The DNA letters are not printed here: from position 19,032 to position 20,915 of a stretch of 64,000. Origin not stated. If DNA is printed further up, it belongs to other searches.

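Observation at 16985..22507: Cobalamin riboswitch controls an Opp/Nik-family ABC transporter, which is probably a cobalt/nickel or corrinoid-related importer rather than an oligopeptide importer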

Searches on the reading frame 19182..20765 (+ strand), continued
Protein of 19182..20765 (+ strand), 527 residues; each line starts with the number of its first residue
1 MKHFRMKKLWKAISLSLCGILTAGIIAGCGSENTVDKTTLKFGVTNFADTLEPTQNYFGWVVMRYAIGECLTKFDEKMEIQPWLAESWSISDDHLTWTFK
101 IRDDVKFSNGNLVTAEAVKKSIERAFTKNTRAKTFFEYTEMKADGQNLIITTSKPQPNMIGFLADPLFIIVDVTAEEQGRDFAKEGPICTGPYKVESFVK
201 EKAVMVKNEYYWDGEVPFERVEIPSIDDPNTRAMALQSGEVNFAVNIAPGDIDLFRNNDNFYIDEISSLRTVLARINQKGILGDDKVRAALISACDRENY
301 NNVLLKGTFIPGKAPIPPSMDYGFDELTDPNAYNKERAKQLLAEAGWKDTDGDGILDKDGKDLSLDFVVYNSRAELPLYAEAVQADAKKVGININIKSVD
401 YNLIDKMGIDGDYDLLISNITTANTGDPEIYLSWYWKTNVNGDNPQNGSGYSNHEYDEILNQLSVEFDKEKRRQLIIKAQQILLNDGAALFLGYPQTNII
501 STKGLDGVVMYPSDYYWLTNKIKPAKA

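Call 16: find_related_loci(query=A1, collection=genome_contigs, flank=6000)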
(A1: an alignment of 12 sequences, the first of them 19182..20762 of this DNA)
Query A1 (527 aa) in genome_contigs; peptide patterns used: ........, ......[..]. (x = any residue, [..] = any of these).
178 stretches matched a pattern; 119 encode a relative of the query (tblastn E <= 1e-3); the best 80 are kept; 80 distinct loci.
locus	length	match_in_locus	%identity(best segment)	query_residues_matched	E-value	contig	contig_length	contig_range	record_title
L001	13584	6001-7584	89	1-527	0e+0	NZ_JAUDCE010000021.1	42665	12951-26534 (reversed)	Megamonas hypermegale strain ET432 ET432_scaffold_21, whole genome shotgun sequence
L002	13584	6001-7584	88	1-527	0e+0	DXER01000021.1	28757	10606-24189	MAG TPA_asm: Candidatus Megamonas gallistercoris isolate ChiGjej6B6-7947 ChiGjej6B6M5__C65755_L28757_SAMN08009849, whole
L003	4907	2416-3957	85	13-527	0e+0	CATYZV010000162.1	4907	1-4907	MAG TPA_asm: uncultured Selenomonadaceae bacterium isolate ERR10960873_bin.5_MetaWRAP_v1.3_MAG genome assembly, contig:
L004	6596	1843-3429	79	1-526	0e+0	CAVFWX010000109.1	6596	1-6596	Anaerotignum sp. isolate H07645-L1_cleanbin_000020 genome assembly, contig: Spades_H07645-L1_contig_6548, whole genome s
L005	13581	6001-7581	78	1-526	0e+0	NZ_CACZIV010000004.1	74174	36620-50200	MAG: Selenomonas ruminantium isolate RUG12654, whole genome shotgun sequence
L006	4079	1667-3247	78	1-526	0e+0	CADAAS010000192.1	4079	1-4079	MAG: Selenomonas ruminantium isolate RUG13114 genome assembly, contig: RUG13114_asm_192, whole genome shotgun sequence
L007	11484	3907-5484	79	1-525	0e+0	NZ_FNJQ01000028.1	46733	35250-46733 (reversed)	Selenomonas ruminantium strain S137, whole genome shotgun sequence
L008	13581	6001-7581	78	1-526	0e+0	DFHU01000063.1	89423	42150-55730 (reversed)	MAG TPA_asm: Selenomonas ruminantium isolate UBA3715 UBA3715_contig_1042, whole genome shotgun sequence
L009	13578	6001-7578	78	1-526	0e+0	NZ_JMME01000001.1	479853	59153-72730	Selenomonas sp. AE3005 DL94DRAFT_scaffold00001.1_C, whole genome shotgun sequence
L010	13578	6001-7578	78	1-526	0e+0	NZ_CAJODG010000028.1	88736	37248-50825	Selenomonas sp. AE3005 isolate Sheep_1_mag_33, whole genome shotgun sequence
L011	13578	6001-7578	78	1-525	0e+0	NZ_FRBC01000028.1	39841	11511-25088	Selenomonas ruminantium strain HD4, whole genome shotgun sequence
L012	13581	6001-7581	77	1-525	0e+0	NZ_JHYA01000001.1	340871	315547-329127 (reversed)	Anaerovibrio lipolyticus LB2005 T355DRAFT_scaffold00001.1_C, whole genome shotgun sequence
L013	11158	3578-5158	77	1-525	0e+0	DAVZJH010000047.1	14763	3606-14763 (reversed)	MAG TPA_asm: Anaerovibrio sp. isolate gSpreadC_ID_87 NODE_779_length_14763_cov_6.995377, whole genome shotgun sequence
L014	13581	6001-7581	76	1-525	0e+0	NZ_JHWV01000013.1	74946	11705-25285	Anaerovibrio sp. RM50 T525DRAFT_scaffold00010.10_C, whole genome shotgun sequence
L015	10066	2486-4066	76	1-525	0e+0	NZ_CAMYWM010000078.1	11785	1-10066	MAG: uncultured Anaerovibrio sp. isolate SRR10912535_bin.28_metaWRAP_v1.3_MAG ERZ14210017.6958, whole genome shotgun seq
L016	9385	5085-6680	75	1-526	0e+0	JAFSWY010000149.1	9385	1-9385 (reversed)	MAG: Selenomonadaceae bacterium isolate RGIG3549 Goat_Rumen.Co__c809790, whole genome shotgun sequence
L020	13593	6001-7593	75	2-526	0e+0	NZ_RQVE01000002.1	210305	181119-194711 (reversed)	Veillonella sp. 3891 contig_0002, whole genome shotgun sequence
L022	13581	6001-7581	76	1-525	0e+0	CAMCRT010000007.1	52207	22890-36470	MAG: uncultured Mitsuokella sp. isolate SRR15732360_bin.18_metaWRAP_v1.3_MAG genome assembly, contig: ERZ9426306.283, wh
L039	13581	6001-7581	75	1-525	0e+0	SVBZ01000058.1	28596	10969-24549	MAG: Selenomonas ruminantium isolate SIG241 k141_774272, whole genome shotgun sequence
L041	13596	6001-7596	74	1-526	0e+0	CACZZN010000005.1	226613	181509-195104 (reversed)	MAG: uncultured Veillonellaceae bacterium isolate RUG13093 genome assembly, contig: RUG13093_asm_5, whole genome shotgun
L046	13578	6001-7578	75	4-526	0e+0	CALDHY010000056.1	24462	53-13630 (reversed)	MAG TPA_asm: uncultured Selenomonadales bacterium isolate ERR1278074_bin.57_CONCOCT_v1.1_MAG genome assembly, contig: ER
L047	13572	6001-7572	75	4-525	0e+0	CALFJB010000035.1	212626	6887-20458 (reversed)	MAG TPA_asm: uncultured Selenomonadales bacterium isolate ERR1278105_bin.186_CONCOCT_v1.1_MAG genome assembly, contig: E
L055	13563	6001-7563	74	6-526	0e+0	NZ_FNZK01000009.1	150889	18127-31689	Propionispira arboris strain DSM 2179, whole genome shotgun sequence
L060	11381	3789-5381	74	1-526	0e+0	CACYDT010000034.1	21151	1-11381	MAG: uncultured Veillonellaceae bacterium isolate RUG11858 genome assembly, contig: RUG11858_asm_34, whole genome shotgu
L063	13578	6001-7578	73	1-526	0e+0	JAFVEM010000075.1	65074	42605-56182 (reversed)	MAG: Selenomonadaceae bacterium isolate RGIG5097 Roe_deer_Rumen.Co__c1492844, whole genome shotgun sequence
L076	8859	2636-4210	73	7-526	0e+0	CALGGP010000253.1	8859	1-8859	MAG TPA_asm: uncultured Selenomonadales bacterium isolate ERR1278103_bin.24_CONCOCT_v1.1_MAG genome assembly, contig: ER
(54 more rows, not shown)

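Call 21: search_protein_families(library=pfam, proteins=[L016:634-1965:+, L016:1986-3245:+, L041:1421-2887:+, L041:2802-4172:+, L063:2434-3825:+, L055:1523-2494:+, L055:2774-4135:+, L047:7725-9158:+, L047:9180-10466:+, L060:527-1945:+])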
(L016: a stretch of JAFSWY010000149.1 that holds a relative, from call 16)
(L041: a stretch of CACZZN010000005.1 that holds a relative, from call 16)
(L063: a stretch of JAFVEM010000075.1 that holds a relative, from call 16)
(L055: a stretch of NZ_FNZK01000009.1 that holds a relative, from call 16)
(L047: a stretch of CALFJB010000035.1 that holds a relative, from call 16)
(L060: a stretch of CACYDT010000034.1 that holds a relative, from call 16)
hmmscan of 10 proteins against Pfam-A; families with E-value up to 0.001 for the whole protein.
L016:634-1965:+ (443 aa): 1 family
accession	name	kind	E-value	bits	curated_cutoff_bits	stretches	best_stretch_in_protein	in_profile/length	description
PF01554.23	MatE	-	1.2e-41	142.6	24.9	2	255-403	12-159/161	MatE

L016:1986-3245:+ (419 aa): 2 families
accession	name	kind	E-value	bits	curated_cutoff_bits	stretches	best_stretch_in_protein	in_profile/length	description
PF00395.25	SLH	-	4.7e-11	42.9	20.8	1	27-70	1-44/44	S-layer homology domain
PF13609.12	Porin_4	-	1.3e-06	28.8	27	1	116-384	17-290/310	Gram-negative porin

L041:1421-2887:+ (488 aa): 1 family
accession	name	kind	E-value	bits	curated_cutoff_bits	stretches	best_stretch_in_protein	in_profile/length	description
PF01554.23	MatE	-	1.4e-38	132.6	24.9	2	294-442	11-158/161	MatE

L041:2802-4172:+ (456 aa): 2 families
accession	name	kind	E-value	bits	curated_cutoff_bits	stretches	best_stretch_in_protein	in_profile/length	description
PF00395.25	SLH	-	1.2e-12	48.1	20.8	1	65-108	1-44/44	S-layer homology domain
PF13609.12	Porin_4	-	0.00067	20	27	0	161-433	24-268/310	Gram-negative porin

L063:2434-3825:+ (463 aa): 4 families
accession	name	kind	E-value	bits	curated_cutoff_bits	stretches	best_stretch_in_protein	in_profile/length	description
PF00395.25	SLH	-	3e-14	53.1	20.8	1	30-73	1-44/44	S-layer homology domain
PF13609.12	Porin_4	-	2.1e-08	34.8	27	1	117-407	13-303/310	Gram-negative porin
PF16930.11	Porin_5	-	1.8e-05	23.9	22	1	260-413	378-518/535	Putative porin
PF00593.30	TonB_dep_Rec_b-barrel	-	0.00085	19.7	27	1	142-341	54-251/436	TonB dependent receptor-like, beta-barrel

L055:1523-2494:+ (323 aa): 2 families
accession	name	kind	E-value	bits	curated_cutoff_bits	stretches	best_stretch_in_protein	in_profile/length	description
PF06180.16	CbiK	-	1.3e-77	261.1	26.2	1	55-312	2-259/262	Cobalt chelatase (CbiK)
PF01903.22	CbiX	-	0.0002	22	22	0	236-271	38-73/106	CbiX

L055:2774-4135:+ (453 aa): 1 family
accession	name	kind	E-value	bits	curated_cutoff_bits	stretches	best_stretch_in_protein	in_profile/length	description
PF01554.23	MatE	-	5.5e-30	104.6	24.9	2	28-187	1-159/161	MatE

L047:7725-9158:+ (477 aa): 0 families

L047:9180-10466:+ (428 aa): 2 families
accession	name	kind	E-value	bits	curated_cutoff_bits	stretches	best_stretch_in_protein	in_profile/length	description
PF00464.25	SHMT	-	5.9e-53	180.3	27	1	10-368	1-396/399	Serine hydroxymethyltransferase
PF03841.19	SelA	-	0.00025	20.6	22.8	0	181-264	167-257/367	L-seryl-tRNA selenium transferase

L060:527-1945:+ (472 aa): 1 family
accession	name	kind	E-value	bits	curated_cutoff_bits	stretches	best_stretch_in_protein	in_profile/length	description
PF01554.23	MatE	-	7.7e-37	126.9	24.9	2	286-434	12-159/161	MatE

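Call 30: search_solved_structures(query=window:19182-20765:+, max_evalue=1e-35, show_alignments=5)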
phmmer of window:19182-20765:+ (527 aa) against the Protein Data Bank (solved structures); distinct sequences matched with E-value up to 1e-35: 12.
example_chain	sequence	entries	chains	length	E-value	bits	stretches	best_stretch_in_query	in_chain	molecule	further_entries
3t66_A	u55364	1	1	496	1.6e-57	198.4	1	49-522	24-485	Nickel ABC transporter (Nickel-binding protein)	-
4oer_A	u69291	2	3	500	3e-40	141.3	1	67-470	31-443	NikA protein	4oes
2noo_A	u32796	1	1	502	1.1e-37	133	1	67-513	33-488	Nickel-binding periplasmic protein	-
4ofj_A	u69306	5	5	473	2.2e-37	131.9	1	62-492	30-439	Extracytoplasmic Nickel-Binding Protein SaNikA | Nickel ABC transporter substrate-binding protein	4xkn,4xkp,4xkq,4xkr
3rqt_A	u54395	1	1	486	2.8e-37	131.6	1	62-492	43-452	Putative uncharacterized protein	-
3qim_A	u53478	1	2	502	4.7e-37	130.8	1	67-514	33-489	Nickel-binding periplasmic protein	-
1xoc_A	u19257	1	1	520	6.1e-37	130.4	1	69-513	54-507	Oligopeptide-binding protein appA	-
1zlq_A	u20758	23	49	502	1.1e-36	129.6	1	67-513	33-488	Nickel-binding periplasmic protein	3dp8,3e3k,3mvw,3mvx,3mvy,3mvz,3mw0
9t0v_A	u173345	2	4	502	1.3e-36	129.4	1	67-512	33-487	Nickel-binding periplasmic protein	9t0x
3mzb_A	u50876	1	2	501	1.3e-36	129.4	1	67-511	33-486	Nickel-binding periplasmic protein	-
8spm_A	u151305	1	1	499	1.8e-36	128.9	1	67-505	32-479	Nickel ABC transporter, nickel/metallophore periplasmic binding protein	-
1uiu_A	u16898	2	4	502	4e-36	127.8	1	67-513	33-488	Nickel-binding periplasmic protein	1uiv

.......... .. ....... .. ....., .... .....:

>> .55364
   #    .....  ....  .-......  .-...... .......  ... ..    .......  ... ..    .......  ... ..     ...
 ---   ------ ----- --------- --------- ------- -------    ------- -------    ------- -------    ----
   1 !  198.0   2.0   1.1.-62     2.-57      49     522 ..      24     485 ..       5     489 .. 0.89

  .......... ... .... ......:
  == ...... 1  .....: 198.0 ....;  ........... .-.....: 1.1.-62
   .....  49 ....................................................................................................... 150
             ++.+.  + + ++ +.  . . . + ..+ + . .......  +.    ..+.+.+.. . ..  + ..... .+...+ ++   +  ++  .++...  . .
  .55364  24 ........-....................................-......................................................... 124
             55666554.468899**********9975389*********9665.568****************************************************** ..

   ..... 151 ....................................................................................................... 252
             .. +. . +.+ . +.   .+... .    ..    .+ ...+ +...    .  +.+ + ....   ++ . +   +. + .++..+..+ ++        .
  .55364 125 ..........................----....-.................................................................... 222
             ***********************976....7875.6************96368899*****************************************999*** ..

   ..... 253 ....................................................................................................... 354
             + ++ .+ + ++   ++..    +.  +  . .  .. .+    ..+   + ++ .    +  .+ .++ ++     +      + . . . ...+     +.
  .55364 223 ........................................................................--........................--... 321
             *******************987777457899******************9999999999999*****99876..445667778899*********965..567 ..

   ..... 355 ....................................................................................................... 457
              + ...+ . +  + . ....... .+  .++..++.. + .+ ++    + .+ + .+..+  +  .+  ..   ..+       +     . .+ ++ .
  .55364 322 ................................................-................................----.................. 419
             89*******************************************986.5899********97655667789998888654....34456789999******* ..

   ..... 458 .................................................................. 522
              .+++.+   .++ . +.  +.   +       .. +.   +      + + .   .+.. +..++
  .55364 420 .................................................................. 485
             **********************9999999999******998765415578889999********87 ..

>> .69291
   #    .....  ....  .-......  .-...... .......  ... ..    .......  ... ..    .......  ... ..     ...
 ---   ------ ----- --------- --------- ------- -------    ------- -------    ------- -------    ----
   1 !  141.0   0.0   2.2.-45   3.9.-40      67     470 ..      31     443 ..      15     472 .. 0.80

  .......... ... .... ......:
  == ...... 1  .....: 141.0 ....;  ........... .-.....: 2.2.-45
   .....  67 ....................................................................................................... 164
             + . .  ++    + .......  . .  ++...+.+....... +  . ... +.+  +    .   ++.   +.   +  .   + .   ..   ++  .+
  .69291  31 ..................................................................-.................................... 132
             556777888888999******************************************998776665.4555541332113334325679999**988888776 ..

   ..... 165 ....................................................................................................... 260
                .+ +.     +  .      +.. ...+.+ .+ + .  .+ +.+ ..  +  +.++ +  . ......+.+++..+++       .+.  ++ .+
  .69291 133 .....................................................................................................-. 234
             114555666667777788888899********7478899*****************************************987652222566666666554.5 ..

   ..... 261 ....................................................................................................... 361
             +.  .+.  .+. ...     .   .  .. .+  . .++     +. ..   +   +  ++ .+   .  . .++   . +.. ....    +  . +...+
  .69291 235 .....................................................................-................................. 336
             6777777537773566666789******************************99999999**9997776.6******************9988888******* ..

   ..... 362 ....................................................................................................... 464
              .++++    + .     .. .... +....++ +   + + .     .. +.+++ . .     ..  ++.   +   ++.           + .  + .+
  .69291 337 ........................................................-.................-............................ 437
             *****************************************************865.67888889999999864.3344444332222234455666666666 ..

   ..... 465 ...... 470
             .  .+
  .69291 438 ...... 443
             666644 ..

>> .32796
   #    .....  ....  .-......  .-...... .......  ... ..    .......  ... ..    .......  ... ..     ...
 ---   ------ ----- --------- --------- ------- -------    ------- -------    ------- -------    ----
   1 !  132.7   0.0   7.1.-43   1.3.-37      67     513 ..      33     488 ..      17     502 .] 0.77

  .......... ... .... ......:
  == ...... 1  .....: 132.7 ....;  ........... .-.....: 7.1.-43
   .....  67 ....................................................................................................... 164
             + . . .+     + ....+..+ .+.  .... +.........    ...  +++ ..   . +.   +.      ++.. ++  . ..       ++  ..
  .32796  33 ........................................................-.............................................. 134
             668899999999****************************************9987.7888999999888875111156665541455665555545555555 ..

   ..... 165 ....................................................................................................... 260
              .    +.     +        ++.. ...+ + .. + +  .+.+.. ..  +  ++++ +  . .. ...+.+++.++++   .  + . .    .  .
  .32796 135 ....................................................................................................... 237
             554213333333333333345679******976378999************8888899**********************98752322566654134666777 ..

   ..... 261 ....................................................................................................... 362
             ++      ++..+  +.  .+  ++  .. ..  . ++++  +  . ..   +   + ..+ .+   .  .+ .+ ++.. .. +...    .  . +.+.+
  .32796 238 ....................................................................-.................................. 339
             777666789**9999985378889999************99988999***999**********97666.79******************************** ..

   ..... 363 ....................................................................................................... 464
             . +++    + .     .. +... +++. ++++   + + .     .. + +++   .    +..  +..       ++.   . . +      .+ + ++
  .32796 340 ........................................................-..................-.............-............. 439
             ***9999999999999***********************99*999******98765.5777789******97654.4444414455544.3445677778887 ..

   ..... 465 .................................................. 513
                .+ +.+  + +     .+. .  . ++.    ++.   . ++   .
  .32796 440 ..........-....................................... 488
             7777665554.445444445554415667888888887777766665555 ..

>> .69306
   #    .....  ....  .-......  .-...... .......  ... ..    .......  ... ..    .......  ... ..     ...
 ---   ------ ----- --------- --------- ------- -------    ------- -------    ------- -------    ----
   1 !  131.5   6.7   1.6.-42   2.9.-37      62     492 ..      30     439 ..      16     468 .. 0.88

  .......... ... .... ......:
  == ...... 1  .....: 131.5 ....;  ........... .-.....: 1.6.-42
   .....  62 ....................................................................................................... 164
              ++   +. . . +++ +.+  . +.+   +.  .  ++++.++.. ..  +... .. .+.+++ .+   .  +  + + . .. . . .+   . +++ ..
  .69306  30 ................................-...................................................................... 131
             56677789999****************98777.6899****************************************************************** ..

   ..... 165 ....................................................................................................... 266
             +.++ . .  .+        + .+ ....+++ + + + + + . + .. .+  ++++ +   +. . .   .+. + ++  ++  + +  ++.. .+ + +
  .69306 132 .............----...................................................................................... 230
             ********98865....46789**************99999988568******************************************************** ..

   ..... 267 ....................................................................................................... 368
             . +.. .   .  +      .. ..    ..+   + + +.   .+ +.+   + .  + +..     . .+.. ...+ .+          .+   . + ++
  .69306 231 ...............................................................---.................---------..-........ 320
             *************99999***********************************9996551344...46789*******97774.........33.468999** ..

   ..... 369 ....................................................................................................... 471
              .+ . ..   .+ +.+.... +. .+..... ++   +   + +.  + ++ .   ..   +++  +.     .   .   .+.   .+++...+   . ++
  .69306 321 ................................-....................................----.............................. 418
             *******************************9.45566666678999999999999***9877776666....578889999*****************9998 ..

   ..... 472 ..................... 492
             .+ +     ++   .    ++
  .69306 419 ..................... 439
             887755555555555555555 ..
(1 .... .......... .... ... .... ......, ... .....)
